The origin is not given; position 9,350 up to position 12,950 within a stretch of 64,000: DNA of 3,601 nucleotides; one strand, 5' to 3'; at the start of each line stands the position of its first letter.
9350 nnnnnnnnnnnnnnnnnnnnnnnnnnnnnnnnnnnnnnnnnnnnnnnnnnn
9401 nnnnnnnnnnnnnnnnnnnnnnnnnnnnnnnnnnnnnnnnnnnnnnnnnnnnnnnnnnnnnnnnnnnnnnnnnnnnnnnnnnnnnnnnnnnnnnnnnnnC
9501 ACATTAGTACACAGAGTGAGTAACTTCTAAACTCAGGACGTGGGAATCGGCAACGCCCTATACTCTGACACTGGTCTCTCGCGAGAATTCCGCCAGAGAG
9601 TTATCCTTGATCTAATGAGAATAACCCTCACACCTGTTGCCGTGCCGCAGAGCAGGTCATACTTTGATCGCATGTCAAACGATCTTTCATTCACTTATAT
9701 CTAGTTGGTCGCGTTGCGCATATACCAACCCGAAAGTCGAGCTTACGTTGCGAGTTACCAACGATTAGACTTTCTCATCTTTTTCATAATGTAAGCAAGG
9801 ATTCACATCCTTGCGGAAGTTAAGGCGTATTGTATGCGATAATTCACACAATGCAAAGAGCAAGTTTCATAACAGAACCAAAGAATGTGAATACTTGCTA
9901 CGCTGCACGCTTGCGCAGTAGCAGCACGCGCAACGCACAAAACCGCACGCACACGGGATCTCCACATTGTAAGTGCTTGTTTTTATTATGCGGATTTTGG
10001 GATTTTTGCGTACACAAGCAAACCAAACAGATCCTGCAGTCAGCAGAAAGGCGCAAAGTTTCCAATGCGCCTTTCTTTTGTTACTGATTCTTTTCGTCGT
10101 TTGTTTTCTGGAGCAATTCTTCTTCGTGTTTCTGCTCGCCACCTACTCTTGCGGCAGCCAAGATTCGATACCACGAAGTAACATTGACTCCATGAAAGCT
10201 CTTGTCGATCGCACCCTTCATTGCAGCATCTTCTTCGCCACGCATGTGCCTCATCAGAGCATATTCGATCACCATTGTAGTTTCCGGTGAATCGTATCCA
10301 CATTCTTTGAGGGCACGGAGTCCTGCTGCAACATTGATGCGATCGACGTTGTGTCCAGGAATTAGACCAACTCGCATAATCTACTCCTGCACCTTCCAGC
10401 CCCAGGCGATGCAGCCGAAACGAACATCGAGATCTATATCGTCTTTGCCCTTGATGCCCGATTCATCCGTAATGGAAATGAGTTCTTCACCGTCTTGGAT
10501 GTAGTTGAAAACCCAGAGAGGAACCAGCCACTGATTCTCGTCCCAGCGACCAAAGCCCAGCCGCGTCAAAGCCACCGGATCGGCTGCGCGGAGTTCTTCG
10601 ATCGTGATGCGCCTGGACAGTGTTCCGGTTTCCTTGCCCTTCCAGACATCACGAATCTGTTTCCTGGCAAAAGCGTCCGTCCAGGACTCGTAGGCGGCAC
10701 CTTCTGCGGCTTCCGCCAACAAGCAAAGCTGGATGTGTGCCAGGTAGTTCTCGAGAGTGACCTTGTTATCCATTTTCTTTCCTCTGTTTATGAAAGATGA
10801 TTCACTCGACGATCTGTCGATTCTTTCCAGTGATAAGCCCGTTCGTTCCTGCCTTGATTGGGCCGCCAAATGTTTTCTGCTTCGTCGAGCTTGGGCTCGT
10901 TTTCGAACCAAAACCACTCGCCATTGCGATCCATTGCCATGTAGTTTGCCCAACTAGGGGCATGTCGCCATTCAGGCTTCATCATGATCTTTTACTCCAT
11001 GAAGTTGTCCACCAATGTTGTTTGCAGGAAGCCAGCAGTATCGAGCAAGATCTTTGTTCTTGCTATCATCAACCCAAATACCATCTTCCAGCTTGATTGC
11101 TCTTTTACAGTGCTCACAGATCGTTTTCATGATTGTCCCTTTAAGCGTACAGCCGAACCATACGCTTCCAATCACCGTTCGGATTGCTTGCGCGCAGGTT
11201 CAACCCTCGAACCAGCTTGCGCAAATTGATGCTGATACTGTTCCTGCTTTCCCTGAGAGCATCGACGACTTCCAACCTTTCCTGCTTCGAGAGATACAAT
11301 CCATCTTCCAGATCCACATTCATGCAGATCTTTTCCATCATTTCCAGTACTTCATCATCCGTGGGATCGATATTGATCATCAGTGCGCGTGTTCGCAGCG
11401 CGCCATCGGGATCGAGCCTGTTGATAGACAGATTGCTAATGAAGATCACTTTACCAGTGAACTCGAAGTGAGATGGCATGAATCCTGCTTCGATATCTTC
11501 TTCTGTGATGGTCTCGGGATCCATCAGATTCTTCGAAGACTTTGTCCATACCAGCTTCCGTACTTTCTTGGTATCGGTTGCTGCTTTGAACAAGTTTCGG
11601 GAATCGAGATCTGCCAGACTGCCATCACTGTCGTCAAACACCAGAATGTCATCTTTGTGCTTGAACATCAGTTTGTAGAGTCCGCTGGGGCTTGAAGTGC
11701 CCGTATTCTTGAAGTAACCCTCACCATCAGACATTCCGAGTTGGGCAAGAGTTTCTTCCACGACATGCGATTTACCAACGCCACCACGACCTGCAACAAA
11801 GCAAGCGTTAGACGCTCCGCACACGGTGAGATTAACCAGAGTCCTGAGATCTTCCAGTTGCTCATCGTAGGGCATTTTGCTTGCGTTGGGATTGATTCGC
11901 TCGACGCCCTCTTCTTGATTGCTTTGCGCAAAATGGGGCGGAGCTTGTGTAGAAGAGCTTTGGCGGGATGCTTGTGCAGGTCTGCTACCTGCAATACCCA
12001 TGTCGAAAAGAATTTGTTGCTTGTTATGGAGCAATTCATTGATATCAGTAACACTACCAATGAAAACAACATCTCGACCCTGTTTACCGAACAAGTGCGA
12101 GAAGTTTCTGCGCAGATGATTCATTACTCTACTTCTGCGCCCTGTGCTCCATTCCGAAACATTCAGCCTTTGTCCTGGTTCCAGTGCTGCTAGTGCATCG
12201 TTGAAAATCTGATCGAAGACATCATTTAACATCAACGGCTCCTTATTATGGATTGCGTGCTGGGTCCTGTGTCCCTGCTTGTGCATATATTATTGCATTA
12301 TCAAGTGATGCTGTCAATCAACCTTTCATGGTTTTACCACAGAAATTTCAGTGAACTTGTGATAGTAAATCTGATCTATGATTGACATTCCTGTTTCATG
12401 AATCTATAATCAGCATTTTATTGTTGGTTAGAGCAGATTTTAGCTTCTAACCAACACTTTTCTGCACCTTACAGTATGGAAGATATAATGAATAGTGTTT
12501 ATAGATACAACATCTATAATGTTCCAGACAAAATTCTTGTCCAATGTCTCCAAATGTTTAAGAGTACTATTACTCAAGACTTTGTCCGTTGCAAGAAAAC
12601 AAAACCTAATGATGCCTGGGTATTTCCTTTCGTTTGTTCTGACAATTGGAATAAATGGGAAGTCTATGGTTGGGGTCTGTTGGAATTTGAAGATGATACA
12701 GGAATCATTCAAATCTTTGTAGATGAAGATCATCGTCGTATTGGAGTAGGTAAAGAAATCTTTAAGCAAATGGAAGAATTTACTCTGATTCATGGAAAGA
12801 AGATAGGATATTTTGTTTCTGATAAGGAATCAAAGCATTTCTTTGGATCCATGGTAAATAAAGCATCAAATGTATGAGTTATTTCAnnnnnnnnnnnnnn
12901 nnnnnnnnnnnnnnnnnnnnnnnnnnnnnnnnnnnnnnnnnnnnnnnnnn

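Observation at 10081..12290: Second compositional island (about 50% GC) encoding a P-loop NTPase and small partners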

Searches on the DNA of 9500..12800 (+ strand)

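Call 3: search_dna_similar(query=window:9500-12800:+, collection=phages, mode=near, max_rows=30)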
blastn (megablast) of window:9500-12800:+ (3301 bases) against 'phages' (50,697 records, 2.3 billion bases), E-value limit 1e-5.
No match.

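Call 104: build_rna_model(alignment_id=A8)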
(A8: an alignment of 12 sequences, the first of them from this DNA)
Model R1 built from alignment A8 (12 sequences, 141 columns); structure: RNAalifold consensus.
model positions 136; base pairs 25; branch points 3; effective number of sequences 2.75; information 0.59 bits per position. Calibrated on 0.2 Mb of random sequence (short: E-values are rough).
structure used (alignment columns):
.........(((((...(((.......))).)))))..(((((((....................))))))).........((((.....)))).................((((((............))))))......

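Call 105: search_with_rna_model(model_id=R1, sources=[window, L003, L004, L007, L008, L009, L010, L011, L012, L013, L014, L015, L016, L017, L018, L019, L020, L021, L022, L023, L024, L025, L026, L027, L028, L029, L030, L031, L032, L033, L034, L035, L036, L037, L038, L039, L040, L041, L042, L043, L044, L045, L046, L047, L048, L049, L050, L051, L052, L053, L054, L055, L056, L057, L058, L059, L060, L061, L062, L063, L064, L065, L066, L067, L068, L069, L070, L071, L072, L073, L074, L075, L076, L077, L078, L079, L080, L081, L082, L083, L084, L085, L086], max_evalue=1)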
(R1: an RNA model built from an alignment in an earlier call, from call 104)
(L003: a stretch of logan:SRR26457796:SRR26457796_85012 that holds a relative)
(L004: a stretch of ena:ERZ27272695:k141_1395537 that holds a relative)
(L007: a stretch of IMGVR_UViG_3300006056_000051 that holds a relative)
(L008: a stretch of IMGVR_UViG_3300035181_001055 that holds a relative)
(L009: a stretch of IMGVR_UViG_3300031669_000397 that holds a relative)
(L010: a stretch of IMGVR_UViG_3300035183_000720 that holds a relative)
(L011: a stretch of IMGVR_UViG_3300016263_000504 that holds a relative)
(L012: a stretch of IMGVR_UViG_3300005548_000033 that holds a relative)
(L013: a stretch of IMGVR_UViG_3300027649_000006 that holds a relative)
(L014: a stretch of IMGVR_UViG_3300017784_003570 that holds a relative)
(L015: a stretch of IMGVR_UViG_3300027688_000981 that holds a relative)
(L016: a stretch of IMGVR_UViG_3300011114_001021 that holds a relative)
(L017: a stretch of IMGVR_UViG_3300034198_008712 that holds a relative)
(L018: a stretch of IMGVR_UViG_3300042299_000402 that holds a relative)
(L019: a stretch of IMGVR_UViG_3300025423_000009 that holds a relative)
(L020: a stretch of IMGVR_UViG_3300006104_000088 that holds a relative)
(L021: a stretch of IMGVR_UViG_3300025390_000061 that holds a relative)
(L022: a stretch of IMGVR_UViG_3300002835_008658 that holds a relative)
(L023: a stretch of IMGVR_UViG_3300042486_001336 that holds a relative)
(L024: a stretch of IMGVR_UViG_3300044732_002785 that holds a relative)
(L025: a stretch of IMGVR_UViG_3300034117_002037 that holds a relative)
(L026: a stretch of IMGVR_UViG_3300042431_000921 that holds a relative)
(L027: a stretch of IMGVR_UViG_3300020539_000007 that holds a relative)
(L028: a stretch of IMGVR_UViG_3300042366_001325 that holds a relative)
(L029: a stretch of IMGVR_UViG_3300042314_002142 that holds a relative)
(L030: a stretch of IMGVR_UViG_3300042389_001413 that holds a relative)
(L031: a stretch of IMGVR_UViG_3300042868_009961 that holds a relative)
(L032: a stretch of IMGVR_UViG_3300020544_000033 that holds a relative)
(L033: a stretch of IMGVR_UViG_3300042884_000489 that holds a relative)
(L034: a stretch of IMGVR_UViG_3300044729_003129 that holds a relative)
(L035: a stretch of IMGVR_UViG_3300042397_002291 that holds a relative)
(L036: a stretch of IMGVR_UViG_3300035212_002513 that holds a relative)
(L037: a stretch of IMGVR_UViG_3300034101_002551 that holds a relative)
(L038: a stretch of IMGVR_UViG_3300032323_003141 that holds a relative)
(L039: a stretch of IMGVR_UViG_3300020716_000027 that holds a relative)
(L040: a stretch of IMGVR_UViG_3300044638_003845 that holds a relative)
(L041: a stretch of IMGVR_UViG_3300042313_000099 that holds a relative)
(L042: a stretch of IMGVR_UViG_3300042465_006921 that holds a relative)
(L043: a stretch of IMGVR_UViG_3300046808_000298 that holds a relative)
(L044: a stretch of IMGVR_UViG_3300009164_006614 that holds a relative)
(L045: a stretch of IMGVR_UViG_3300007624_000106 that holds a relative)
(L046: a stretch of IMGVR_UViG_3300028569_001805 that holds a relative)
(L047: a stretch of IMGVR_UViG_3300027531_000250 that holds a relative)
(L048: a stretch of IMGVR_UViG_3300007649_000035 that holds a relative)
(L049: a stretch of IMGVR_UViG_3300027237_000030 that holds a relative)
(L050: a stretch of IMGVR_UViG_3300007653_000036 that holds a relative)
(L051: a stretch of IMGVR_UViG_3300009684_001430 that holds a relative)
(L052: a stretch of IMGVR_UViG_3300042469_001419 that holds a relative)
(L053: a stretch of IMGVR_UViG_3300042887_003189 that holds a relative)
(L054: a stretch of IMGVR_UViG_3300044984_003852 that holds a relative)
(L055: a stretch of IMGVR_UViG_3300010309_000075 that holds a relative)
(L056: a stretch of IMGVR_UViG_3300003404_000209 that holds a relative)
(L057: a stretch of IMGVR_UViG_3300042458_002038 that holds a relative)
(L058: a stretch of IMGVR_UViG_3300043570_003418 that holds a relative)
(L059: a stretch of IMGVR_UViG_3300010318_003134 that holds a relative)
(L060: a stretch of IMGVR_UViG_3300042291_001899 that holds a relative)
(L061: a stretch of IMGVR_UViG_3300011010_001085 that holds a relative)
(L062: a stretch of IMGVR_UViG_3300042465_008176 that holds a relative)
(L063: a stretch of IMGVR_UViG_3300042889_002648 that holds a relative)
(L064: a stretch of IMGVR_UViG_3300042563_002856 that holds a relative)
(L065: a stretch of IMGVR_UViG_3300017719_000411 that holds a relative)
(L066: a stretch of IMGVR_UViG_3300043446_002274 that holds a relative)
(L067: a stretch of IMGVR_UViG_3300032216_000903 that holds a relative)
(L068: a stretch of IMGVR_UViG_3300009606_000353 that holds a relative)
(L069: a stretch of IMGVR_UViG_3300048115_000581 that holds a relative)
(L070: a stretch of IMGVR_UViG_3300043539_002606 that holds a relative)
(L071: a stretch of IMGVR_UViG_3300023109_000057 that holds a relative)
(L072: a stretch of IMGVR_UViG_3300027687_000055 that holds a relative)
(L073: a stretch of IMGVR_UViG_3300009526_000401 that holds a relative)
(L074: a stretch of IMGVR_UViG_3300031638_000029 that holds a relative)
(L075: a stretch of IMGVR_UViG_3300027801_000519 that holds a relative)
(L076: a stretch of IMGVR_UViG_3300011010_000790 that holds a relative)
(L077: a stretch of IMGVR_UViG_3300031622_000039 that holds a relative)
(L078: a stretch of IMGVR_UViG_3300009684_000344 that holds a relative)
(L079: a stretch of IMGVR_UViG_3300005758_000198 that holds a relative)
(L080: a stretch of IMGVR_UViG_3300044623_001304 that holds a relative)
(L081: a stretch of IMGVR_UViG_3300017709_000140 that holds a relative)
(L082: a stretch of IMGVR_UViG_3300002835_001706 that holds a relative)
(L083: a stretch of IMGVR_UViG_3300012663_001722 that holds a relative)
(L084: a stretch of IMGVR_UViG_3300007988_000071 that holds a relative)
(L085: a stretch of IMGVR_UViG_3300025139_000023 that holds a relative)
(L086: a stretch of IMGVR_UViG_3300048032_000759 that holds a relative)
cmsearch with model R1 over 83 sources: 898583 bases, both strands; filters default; matches with E-value up to 1: 6.
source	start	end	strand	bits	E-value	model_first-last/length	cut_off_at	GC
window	9531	9666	-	133.4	2.9e-45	1-136/136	no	0.52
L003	11259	11394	+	131.5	1.4e-44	1-136/136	no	0.49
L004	12830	12963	+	111.5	2.1e-37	1-136/136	no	0.51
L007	8326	8463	+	102.5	3.4e-34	1-136/136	no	0.55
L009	7248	7380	+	97.1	2.9e-32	1-136/136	no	0.59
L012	8135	8261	+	86.3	2.1e-28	1-136/136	no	0.57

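Call 106: search_with_rna_model(model_id=R1, sources=[L088, L089, L090, L091, L092, L093, L094, L095, L096, L097, L098, L099, L100, L101, L102, L103, L104, L105, L106, L107, L108, L109, L110, L111, L112, L113, L114, L115, L116, L117, L118, L119, L120, L121, L122, L123, L124, L125, L126, L127, L128, L129, L130, L131, L132, L133, L134, L135, L136, L137, L138, L139, L140, L141, L142, L143, L144, L145, L146, L147, L148, L149, L150, L151, L152, L153, L154, L155, L156, L157, L158, L159, L160, L161, L162, L163, L164, L165, L166, L167, L168, L169, L170, L171, L172, L173, L174, L175, L176, L177, L178, L179, L180, L181, L182, L183, L184, L185, L186, L187], max_evalue=1)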
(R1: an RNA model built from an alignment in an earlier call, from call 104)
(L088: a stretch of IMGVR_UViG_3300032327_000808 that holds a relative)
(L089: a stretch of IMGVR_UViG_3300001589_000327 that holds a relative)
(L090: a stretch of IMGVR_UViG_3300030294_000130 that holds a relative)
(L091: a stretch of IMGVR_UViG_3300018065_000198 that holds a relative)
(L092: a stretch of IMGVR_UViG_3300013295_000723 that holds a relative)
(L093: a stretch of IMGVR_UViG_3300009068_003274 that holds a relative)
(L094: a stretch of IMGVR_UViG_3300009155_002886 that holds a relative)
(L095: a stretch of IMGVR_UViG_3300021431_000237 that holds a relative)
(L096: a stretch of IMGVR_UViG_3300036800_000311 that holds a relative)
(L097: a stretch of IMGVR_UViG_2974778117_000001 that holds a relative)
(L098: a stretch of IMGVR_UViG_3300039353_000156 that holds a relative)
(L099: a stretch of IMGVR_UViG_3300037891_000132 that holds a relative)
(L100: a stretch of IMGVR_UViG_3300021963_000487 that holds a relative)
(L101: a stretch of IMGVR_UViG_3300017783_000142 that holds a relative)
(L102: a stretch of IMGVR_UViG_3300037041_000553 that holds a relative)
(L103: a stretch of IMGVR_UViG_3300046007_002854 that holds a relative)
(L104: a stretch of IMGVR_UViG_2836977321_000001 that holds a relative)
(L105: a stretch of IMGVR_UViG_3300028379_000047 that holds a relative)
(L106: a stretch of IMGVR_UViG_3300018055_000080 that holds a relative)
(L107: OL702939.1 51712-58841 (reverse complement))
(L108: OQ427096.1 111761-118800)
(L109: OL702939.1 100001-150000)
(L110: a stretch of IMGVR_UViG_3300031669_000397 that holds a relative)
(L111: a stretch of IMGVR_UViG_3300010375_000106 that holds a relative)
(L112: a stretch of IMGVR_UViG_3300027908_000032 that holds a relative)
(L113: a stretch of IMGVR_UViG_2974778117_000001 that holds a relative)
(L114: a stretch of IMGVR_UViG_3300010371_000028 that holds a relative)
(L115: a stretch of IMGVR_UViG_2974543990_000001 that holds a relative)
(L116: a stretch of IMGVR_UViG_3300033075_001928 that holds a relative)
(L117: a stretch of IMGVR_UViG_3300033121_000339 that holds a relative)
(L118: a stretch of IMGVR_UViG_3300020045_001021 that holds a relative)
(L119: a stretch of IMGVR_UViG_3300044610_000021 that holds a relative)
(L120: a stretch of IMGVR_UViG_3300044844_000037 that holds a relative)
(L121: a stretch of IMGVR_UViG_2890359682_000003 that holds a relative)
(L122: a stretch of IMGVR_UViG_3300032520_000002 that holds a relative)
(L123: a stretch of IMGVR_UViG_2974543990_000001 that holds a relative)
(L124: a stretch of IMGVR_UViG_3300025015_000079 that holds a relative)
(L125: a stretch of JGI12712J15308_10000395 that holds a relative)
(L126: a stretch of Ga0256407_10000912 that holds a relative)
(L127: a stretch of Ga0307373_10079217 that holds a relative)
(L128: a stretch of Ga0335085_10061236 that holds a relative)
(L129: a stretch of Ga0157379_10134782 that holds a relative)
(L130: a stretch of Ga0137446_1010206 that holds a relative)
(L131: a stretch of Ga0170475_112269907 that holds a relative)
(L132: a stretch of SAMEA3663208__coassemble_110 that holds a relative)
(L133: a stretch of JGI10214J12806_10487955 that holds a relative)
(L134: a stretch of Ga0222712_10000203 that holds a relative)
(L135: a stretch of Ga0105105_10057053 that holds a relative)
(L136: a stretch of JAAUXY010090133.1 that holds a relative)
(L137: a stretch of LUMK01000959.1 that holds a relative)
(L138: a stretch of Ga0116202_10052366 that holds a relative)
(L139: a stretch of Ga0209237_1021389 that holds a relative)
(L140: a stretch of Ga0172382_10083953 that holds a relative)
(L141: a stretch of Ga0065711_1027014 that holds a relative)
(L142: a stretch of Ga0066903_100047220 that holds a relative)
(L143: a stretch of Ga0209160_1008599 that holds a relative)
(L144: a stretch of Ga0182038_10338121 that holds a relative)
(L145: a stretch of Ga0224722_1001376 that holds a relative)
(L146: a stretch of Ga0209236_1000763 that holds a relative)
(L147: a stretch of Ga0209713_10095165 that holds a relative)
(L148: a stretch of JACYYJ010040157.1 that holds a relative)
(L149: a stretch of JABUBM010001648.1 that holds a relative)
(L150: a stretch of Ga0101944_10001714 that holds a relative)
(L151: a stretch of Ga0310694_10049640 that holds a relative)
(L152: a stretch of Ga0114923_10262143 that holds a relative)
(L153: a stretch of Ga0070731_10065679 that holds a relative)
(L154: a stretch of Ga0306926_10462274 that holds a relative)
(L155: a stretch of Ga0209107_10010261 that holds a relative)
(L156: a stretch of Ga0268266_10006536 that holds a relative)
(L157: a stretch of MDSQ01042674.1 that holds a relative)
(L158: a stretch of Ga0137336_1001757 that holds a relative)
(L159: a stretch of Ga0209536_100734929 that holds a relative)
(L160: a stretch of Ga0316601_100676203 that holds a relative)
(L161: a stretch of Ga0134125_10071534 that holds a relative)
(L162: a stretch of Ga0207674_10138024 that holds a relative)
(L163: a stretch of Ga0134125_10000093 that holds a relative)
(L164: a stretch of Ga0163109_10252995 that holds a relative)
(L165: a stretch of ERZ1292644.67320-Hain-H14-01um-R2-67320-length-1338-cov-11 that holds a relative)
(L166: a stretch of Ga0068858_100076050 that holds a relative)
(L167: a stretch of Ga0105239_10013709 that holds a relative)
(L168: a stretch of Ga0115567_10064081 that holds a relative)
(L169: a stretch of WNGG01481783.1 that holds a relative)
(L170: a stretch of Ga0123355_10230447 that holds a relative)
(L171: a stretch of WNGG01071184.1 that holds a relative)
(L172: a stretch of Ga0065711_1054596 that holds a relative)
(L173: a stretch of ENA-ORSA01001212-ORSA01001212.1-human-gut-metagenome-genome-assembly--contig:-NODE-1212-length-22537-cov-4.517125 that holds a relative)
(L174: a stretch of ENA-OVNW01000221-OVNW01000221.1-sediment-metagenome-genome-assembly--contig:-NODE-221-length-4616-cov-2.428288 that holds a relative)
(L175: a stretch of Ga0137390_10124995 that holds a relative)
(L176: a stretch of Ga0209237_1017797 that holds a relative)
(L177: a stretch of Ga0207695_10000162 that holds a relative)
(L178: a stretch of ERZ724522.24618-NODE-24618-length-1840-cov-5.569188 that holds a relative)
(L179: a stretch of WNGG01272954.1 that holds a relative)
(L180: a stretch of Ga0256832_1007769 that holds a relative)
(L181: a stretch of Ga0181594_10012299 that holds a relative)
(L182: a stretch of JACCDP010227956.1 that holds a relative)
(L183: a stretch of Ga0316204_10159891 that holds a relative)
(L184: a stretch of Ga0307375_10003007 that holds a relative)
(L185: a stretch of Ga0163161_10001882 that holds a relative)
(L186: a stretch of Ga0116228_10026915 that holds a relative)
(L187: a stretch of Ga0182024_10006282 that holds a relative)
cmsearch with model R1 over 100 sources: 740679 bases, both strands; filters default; matches with E-value up to 1: 73.
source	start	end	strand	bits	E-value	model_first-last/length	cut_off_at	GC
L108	3500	3636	+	131.5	1.2e-44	1-136/136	no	0.48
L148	1444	1579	-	130.3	3.1e-44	1-136/136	no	0.51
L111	8171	8307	+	122.9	1.4e-41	1-136/136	no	0.47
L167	8171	8307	+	122.9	1.4e-41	1-136/136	no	0.47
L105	7954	8088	-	118.7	4.5e-40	1-136/136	no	0.55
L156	7954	8088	-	118.7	4.5e-40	1-136/136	no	0.55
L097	653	788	-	117.5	1.2e-39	1-136/136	no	0.54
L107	3499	3634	+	117.5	1.2e-39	1-136/136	no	0.54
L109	15553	15687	+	116.2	3.4e-39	1-136/136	no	0.56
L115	2750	2884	+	116.2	3.4e-39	1-136/136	no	0.56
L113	7062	7196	+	116.2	3.4e-39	1-136/136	no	0.55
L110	4611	4743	+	97.1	2.4e-32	1-136/136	no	0.59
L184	4229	4361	+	97.1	2.4e-32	1-136/136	no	0.59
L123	1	111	-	84.4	8.5e-28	1-111/136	3'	0.51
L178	555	624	-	25.2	1.3e-06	1-136/136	no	0.6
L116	12584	12653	-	25.2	1.3e-06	1-136/136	no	0.6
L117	3992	4061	-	25.2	1.3e-06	1-136/136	no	0.6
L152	13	39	+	21.1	3.7e-05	10-35/136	no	0.67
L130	1512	1595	-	20.1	8.8e-05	1-136/136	no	0.54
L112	3858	3884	+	20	9.2e-05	10-35/136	no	0.63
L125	5056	5082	-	20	9.2e-05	10-35/136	no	0.63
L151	1306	1388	+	19.6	0.00013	1-136/136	no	0.41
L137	437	463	+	19.4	0.00016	10-35/136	no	0.56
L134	4795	4819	+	19.3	0.00017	11-34/136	no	0.64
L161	2057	2176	-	18.9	0.00023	1-136/136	no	0.64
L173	9514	9540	+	18.7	0.00027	10-35/136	no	0.67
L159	733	757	+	18.5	0.00033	11-34/136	no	0.64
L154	734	831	-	18.3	0.00039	1-136/136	no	0.6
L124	1027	1051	-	18.2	0.00042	11-34/136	no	0.6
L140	658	682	+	18.1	0.00043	11-34/136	no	0.6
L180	1537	1561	-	18.1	0.00044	11-34/136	no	0.72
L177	2281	2305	+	18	0.00049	11-34/136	no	0.72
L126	6256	6279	-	17.8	0.00057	11-34/136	no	0.67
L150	4798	4824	-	17.6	0.00069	10-35/136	no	0.56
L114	3138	3164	-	17.5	0.00073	10-35/136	no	0.7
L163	2206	2232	-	17.5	0.00073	10-35/136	no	0.7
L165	710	734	+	17.5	0.00076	11-34/136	no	0.68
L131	2052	2078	+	17.4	0.00077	10-35/136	no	0.74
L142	799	859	-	16.6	0.0015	10-71/136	no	0.66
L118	9613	9696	+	16.4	0.0018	1-136/136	no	0.51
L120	2246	2270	+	16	0.0025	10-35/136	no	0.72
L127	743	768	-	15.9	0.0028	10-35/136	no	0.65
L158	3373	3398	-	15.8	0.0031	10-35/136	no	0.65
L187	9918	9942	-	15.6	0.0036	11-34/136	no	0.64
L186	3216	3240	+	15.4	0.0041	11-34/136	no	0.6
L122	4550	4574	+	15.4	0.0042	10-35/136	no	0.6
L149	225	248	+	15.3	0.0044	11-34/136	no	0.58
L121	4064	4135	-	15.3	0.0046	1-136/136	no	0.68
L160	792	814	-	15.3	0.0046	11-34/136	no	0.7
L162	766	792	+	14.9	0.0062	10-35/136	no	0.67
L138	1878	1900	-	14.9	0.0064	11-34/136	no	0.7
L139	2355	2380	-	14.9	0.0065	10-35/136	no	0.62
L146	647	672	-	14.9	0.0065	10-35/136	no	0.62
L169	1234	1259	-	14.9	0.0065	10-35/136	no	0.62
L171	4714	4739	+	14.9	0.0065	10-35/136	no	0.62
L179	383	408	+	14.9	0.0065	10-35/136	no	0.62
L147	918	942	+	14.7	0.0074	10-35/136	no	0.72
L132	5019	5041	+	14.7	0.0074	11-34/136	no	0.65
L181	3775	3797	-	14.6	0.0081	11-34/136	no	0.65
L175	1048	1072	+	14.2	0.011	11-34/136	no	0.64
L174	1650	1672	-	14.1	0.012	11-34/136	no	0.57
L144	981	1004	-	14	0.014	11-34/136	no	0.67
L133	1106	1128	-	13.8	0.016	11-34/136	no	0.61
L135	1239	1261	+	13.7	0.017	11-34/136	no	0.61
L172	3806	3830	-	13.6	0.018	10-35/136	no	0.6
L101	14535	14662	+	13.3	0.024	1-136/136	no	0.36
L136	481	505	+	13.2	0.025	11-34/136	no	0.64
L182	6520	6544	+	13.2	0.026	11-34/136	no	0.72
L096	7379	7481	+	10.4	0.26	1-136/136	no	0.73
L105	8236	8356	+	9.9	0.39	1-136/136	no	0.54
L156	8236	8356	+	9.9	0.39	1-136/136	no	0.54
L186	1682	1762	-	9.7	0.47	1-136/136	no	0.38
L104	10185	10287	-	9.5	0.54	1-136/136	no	0.52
